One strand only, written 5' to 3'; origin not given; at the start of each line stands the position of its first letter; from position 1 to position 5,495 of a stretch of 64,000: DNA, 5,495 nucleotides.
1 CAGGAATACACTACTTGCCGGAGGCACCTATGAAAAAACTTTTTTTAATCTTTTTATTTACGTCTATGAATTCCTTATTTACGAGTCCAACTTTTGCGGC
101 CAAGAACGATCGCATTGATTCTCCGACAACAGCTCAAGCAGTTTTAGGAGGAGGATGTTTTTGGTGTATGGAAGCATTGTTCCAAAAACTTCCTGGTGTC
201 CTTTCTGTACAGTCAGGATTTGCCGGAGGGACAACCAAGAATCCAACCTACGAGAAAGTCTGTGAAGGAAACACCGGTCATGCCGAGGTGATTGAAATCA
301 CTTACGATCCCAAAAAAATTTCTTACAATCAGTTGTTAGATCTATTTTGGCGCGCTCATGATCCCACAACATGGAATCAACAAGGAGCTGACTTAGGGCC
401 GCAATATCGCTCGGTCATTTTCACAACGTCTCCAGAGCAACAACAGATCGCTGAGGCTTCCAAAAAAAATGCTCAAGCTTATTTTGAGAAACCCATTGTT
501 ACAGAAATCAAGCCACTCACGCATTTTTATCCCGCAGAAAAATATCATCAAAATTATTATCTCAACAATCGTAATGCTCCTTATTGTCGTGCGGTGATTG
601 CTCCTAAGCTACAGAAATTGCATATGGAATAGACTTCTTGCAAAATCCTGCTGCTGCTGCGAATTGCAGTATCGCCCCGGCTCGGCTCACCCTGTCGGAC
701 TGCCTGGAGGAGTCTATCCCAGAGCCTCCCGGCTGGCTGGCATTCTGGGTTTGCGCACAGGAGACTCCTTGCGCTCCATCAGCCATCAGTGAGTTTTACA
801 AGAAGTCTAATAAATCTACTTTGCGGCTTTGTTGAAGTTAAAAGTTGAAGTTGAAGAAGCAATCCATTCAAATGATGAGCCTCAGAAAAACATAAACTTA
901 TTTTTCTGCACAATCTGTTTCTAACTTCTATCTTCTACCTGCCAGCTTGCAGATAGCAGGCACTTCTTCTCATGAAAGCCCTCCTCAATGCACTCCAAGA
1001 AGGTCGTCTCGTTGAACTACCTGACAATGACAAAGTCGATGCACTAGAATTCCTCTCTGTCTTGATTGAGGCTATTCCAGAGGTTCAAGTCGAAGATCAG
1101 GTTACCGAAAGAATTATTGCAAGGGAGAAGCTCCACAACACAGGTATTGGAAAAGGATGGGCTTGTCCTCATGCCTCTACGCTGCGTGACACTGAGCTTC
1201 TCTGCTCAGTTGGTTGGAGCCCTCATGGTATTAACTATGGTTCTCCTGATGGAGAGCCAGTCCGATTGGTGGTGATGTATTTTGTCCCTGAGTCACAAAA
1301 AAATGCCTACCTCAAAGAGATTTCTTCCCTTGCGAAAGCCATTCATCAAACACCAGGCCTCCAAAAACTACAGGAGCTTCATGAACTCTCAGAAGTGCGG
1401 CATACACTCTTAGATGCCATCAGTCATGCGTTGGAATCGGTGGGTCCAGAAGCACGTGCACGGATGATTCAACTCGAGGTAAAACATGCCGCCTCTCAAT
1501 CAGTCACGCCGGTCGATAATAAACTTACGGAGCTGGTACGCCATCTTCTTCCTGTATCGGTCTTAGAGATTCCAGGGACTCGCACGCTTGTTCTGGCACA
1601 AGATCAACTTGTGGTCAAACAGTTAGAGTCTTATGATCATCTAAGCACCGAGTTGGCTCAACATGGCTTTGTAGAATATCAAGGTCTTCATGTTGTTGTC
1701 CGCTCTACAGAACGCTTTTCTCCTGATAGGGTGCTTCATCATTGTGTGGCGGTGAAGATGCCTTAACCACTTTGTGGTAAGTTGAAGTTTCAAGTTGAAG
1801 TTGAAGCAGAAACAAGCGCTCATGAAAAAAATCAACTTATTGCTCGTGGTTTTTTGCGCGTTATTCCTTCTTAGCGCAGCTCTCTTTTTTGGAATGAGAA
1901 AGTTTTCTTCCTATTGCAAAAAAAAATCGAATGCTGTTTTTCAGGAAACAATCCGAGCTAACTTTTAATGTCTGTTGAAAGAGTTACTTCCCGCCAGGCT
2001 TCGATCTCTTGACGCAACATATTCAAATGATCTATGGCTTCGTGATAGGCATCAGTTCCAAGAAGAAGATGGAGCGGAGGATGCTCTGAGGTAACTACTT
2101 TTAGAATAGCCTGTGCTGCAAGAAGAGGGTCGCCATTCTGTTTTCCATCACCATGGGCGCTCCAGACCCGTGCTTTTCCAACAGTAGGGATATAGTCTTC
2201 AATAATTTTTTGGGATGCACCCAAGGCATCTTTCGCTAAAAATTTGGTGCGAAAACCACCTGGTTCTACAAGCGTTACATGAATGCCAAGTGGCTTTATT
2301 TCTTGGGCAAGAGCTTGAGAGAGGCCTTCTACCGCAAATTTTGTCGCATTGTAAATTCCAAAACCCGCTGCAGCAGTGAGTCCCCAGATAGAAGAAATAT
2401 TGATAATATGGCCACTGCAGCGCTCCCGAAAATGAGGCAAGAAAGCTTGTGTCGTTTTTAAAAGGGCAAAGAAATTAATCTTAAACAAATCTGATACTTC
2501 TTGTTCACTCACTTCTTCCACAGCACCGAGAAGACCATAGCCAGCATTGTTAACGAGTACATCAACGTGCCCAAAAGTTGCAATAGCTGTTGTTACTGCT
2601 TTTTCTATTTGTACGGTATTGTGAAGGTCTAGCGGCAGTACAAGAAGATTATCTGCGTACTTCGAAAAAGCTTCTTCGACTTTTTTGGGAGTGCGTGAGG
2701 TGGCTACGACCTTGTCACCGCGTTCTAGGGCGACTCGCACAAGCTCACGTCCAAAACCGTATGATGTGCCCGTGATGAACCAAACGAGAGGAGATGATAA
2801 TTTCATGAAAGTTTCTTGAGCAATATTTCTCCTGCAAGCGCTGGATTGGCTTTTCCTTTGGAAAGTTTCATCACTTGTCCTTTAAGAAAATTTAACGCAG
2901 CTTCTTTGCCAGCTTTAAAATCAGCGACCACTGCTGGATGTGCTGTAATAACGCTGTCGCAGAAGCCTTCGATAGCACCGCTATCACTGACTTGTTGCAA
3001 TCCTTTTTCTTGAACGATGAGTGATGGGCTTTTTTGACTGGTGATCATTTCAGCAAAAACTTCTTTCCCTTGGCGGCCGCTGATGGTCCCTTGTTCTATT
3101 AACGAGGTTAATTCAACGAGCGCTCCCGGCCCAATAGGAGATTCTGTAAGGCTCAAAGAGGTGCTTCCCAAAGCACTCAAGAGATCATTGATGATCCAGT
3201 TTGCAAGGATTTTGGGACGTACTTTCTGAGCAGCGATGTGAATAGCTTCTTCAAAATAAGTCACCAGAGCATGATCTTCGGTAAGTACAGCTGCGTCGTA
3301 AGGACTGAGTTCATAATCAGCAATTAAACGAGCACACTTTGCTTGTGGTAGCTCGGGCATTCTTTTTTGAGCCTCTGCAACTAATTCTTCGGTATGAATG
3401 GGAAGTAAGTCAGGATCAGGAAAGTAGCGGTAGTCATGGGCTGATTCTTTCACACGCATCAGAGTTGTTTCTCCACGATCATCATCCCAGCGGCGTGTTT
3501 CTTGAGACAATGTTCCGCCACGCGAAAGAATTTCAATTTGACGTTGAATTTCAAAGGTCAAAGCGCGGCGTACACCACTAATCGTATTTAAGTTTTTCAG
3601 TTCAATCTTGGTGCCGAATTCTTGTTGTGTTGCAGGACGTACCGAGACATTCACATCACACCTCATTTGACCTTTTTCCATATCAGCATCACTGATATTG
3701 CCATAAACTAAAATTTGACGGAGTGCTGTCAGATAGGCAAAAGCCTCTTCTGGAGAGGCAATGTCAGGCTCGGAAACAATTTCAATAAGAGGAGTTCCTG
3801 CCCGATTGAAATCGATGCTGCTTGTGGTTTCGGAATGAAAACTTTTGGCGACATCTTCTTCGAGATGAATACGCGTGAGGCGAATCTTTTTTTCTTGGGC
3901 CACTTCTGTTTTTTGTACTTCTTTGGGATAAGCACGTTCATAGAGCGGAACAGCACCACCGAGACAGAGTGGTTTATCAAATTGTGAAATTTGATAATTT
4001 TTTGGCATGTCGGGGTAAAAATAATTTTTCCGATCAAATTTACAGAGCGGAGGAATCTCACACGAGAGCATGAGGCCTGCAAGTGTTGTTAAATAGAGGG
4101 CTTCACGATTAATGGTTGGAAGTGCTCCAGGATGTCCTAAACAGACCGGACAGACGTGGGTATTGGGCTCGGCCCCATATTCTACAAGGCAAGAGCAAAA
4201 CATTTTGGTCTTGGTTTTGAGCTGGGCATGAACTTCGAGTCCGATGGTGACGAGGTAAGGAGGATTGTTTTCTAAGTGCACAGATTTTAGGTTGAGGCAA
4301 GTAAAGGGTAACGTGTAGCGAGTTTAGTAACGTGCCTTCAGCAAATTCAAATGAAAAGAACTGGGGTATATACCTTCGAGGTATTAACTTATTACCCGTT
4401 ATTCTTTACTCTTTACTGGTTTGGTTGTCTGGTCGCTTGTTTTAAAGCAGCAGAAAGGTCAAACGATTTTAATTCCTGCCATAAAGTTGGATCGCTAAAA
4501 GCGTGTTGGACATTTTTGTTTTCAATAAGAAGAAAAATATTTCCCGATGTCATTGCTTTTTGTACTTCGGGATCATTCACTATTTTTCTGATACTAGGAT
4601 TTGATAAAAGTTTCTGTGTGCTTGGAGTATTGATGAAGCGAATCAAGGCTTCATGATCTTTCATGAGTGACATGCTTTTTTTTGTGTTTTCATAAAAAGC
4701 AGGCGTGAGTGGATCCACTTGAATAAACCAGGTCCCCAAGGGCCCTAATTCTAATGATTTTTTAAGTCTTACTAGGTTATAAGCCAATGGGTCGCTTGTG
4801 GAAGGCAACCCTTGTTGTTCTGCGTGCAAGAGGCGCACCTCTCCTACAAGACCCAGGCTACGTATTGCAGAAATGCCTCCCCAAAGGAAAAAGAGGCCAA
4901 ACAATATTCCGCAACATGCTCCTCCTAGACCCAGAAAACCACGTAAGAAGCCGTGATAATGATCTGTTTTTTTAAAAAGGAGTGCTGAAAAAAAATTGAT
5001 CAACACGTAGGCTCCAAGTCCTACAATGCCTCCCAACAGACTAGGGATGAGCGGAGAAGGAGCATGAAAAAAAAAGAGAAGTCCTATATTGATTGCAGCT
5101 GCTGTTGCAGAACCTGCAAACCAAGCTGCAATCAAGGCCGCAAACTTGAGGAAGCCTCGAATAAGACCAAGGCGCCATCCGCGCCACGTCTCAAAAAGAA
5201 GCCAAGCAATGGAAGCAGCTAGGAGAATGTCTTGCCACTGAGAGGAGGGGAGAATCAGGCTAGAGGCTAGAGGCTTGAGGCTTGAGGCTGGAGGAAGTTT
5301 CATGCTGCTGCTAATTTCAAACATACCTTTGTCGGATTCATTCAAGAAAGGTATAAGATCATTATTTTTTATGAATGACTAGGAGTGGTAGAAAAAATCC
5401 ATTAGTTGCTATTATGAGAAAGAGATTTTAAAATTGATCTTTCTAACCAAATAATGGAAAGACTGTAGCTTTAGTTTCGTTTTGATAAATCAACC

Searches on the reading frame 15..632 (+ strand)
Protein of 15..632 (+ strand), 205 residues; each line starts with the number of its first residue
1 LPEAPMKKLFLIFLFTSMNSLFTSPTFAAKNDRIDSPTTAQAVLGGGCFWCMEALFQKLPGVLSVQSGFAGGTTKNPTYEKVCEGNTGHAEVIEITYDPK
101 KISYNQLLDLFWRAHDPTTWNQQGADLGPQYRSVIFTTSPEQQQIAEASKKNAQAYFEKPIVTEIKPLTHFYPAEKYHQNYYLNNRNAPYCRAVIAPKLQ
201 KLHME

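Call 49: search_protein_families(library=pfam, proteins=[window:15-632:+], max_evalue=0.0001)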
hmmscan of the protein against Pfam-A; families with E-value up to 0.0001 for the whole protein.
window:15-632:+ (205 aa): 1 family
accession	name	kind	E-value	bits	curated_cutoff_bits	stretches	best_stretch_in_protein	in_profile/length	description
PF01625.27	PMSR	-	3.6e-68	229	23.7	1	41-191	1-152/153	Peptide methionine sulfoxide reductase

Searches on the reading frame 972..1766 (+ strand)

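Call 49: search_protein_families(library=pfam, proteins=[window:972-1766:+], max_evalue=0.0001)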
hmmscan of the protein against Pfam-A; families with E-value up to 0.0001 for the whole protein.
window:972-1766:+ (264 aa): 1 family
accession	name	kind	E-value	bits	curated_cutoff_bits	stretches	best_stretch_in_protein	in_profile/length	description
PF00359.27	PTS_EIIA_2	-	7.7e-23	81.5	27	1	19-146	15-141/144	Phosphoenolpyruvate-dependent sugar phosphotransferase system, EIIA 2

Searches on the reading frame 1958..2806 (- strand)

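Call 49: search_protein_families(library=pfam, proteins=[window:1958-2806:-], max_evalue=0.0001)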
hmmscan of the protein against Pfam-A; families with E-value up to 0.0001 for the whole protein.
window:1958-2806:- (282 aa): 3 families
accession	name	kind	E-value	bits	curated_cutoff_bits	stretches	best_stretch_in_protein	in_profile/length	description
PF00106.31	adh_short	-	8.6e-49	166.1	26.6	1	10-192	4-189/195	short chain dehydrogenase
PF13561.12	adh_short_C2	-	5.5e-32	111.7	27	1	16-192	6-183/236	Enoyl-(Acyl carrier protein) reductase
PF08659.16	KR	-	1.7e-06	28.5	22.6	1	10-168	4-165/180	KR domain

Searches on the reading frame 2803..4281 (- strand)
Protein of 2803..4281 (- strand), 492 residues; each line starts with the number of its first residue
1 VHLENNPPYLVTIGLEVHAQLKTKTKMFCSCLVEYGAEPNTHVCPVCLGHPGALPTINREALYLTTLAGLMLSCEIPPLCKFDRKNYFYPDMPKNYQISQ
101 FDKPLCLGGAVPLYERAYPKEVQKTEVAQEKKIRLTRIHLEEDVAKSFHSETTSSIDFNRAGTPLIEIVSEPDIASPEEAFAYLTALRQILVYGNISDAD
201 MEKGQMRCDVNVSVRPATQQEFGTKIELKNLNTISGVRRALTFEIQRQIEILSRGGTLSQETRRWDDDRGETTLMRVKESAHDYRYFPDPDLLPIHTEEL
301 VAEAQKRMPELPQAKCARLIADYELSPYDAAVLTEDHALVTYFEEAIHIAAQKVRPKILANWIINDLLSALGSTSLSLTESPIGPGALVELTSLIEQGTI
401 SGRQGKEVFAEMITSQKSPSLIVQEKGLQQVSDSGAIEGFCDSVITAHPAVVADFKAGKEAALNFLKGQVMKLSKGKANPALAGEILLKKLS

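Call 49: search_protein_families(library=pfam, proteins=[window:2803-4281:-], max_evalue=0.0001)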
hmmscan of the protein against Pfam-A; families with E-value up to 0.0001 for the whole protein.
window:2803-4281:- (492 aa): 2 families
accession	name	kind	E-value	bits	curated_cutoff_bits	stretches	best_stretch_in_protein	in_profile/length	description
PF02934.20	GatB_N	-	2.3e-115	385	23.4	1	11-299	1-273/277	GatB/GatE catalytic domain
PF02637.23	GatB_Yqey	-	7.7e-45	152.8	27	1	342-491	2-148/148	GatB domain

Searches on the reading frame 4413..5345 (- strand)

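Call 49: search_protein_families(library=pfam, proteins=[window:4413-5345:-], max_evalue=0.0001)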
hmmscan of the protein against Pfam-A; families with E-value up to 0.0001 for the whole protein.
window:4413-5345:- (310 aa): 1 family
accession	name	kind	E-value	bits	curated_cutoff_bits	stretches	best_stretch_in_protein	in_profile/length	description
PF17830.6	STI1-HOP_DP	-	9.9e-06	25.8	29.1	0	243-266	5-28/55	STI1/HOP, DP domain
